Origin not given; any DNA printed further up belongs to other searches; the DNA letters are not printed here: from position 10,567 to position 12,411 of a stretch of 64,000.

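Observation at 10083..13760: ParB/Srx-fold Zn-ribbon protein in a small accessory segment bracketed by a duplicated gene-end plus terminator module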

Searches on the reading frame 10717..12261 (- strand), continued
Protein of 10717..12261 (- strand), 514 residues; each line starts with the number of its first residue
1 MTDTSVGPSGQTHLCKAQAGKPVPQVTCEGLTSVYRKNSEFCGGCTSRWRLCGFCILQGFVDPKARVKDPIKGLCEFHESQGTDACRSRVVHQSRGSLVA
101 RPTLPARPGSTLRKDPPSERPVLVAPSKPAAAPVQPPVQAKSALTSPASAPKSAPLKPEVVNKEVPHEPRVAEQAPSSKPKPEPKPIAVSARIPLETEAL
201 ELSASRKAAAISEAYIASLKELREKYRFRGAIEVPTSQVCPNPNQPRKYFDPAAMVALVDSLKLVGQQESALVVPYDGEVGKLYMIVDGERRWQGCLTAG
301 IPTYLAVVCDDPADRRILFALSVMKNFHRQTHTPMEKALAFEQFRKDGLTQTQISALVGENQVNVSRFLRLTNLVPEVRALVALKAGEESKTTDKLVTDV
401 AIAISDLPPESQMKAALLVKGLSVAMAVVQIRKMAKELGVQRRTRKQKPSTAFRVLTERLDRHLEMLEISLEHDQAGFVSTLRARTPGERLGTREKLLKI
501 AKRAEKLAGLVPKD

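Call 103: fold_search(model_id=the predicted structure, library=pdb)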
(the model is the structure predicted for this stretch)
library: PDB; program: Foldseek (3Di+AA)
matches with E <= 10: 237; with E <= 0.001: 40
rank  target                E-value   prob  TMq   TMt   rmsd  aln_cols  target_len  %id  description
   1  7bnk_A                3.6e-14  1.00  0.18  0.46  13.6       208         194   29  Crystal structure of ParB from Myxococcus xanthus bound to CDP and Monothiophosphate (released 2021-09-08)
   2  7bnr_A                6.1e-14  1.00  0.19  0.46  13.6       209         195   28  Crystal structure of a ParB Q52A mutant from Myxococcus xanthus bound to CTPyS (released 2021-09-08)
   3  7nfu_A                1.1e-13  1.00  0.32  0.65   5.3       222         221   23  Crystal structure of C-terminally truncated Geobacillus thermoleovorans nucleoid occlusion protein Noc (released 2021-02-17)
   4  7bnr_B                1.3e-13  1.00  0.18  0.45  13.5       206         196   28  Crystal structure of a ParB Q52A mutant from Myxococcus xanthus bound to CTPyS (released 2021-09-08)
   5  7bnk_B                2.0e-13  1.00  0.18  0.46  13.6       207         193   29  Crystal structure of ParB from Myxococcus xanthus bound to CDP and Monothiophosphate (released 2021-09-08)
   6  7nfu_B                2.1e-13  1.00  0.31  0.64   5.3       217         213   24  Crystal structure of C-terminally truncated Geobacillus thermoleovorans nucleoid occlusion protein Noc (released 2021-02-17)
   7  7o0n_A                4.7e-13  1.00  0.18  0.46  13.5       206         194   28  Crystal structure of a ParB E93A mutant from Myxococcus xanthus bound to CDP and monothiophosphate (released 2021-09-15)
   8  6sdk_A                7.9e-13  1.00  0.19  0.45  13.5       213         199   25  Crystal structure of bacterial ParB dimer bound to CDP (released 2019-10-23)
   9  7ol9_B                1.4e-12  1.00  0.20  0.45  14.0       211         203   24  Crystal structure of C-terminally truncated Bacillus subtilis nucleoid occlusion protein (Noc) complexed to the Noc-bi (released 2022-03-09)
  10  6sdk_B                2.9e-12  1.00  0.19  0.46  13.8       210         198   25  Crystal structure of bacterial ParB dimer bound to CDP (released 2019-10-23)
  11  1vz0_F                3.2e-12  1.00  0.28  0.67  11.3       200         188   31  Chromosome segregation protein Spo0J from Thermus thermophilus (released 2004-07-19)
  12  6t1f_D                9.8e-12  1.00  0.29  0.68   4.4       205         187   27  Crystal structure of the C-terminally truncated chromosome-partitioning protein ParB from Caulobacter crescentus compl (released 2020-10-14)
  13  7ng0                  1.2e-11  1.00  0.19  0.45  13.7       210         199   23  Crystal structure of N- and C-terminally truncated Geobacillus thermoleovorans nucleoid occlusion protein Noc (released 2021-02-17)
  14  7ol9_A                1.9e-11  1.00  0.18  0.44  12.7       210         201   25  Crystal structure of C-terminally truncated Bacillus subtilis nucleoid occlusion protein (Noc) complexed to the Noc-bi (released 2022-03-09)
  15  1vz0_H                2.9e-11  1.00  0.28  0.67  11.2       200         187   32  Chromosome segregation protein Spo0J from Thermus thermophilus (released 2004-07-19)
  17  1vz0_E                4.2e-11  1.00  0.28  0.66  11.1       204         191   32  Chromosome segregation protein Spo0J from Thermus thermophilus (released 2004-07-19)
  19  8qa9_B                5.2e-11  1.00  0.32  0.69   4.7       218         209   20  Crystal structure of the RK2 plasmid encoded co-complex of the C-terminally truncated transcriptional repressor protei (released 2024-02-21)
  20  1vz0_A                5.8e-11  1.00  0.28  0.66  11.4       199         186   31  Chromosome segregation protein Spo0J from Thermus thermophilus (released 2004-07-19)
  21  1vz0_C                5.8e-11  1.00  0.28  0.65  11.2       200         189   32  Chromosome segregation protein Spo0J from Thermus thermophilus (released 2004-07-19)
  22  1vz0_B                6.8e-11  1.00  0.28  0.66  11.1       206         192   32  Chromosome segregation protein Spo0J from Thermus thermophilus (released 2004-07-19)
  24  8qa9_A                3.2e-10  1.00  0.31  0.67   5.2       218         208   21  Crystal structure of the RK2 plasmid encoded co-complex of the C-terminally truncated transcriptional repressor protei (released 2024-02-21)
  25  8qa8_B                6.8e-10  1.00  0.17  0.42  14.3       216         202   19  Crystal structure of the C-terminally truncated transcriptional repressor protein KorB from the RK2 plasmid complexed  (released 2024-02-21)
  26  8qa8_C                8.4e-10  1.00  0.18  0.43  13.8       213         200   20  Crystal structure of the C-terminally truncated transcriptional repressor protein KorB from the RK2 plasmid complexed  (released 2024-02-21)
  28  8qa8_A                9.8e-10  1.00  0.17  0.42  14.3       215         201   19  Crystal structure of the C-terminally truncated transcriptional repressor protein KorB from the RK2 plasmid complexed  (released 2024-02-21)
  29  8qa8_F                1.5e-09  1.00  0.18  0.44  14.2       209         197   19  Crystal structure of the C-terminally truncated transcriptional repressor protein KorB from the RK2 plasmid complexed  (released 2024-02-21)
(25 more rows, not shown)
